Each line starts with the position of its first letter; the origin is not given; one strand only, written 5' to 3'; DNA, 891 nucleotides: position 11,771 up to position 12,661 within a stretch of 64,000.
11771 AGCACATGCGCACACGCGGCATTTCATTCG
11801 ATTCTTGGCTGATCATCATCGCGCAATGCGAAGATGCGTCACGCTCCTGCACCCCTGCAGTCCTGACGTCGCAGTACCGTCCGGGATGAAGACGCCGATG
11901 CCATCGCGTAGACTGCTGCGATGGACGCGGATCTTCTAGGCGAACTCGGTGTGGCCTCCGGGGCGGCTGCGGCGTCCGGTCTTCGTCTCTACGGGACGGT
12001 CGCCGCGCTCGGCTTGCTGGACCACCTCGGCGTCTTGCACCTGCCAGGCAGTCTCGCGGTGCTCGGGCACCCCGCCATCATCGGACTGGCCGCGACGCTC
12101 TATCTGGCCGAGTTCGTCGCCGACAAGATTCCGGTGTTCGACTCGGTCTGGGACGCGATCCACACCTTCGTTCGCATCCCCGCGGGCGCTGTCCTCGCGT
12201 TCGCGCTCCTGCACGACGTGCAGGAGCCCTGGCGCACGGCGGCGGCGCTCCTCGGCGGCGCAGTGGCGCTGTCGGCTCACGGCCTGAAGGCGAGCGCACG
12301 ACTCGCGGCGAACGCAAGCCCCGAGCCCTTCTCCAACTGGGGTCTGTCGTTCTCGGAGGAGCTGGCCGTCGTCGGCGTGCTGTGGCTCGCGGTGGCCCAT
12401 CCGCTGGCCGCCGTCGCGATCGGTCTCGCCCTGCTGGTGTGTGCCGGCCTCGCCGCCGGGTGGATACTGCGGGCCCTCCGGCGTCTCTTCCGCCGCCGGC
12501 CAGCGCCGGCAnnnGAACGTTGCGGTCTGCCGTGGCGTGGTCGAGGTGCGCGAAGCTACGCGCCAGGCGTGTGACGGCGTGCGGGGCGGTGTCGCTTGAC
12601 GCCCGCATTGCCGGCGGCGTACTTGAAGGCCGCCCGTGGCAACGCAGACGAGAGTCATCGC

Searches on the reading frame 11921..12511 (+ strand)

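Call 14: search_protein_families(library=pfam, proteins=[window:11921-12511:+], max_evalue=0.001)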
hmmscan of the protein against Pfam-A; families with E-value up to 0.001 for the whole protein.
window:11921-12511:+ (197 aa): 1 family
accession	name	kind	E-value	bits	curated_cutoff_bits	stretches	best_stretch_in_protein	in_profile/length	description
PF13548.11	DUF4126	-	4e-50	170.4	27.5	1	10-175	2-169/175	Domain of unknown function (DUF4126)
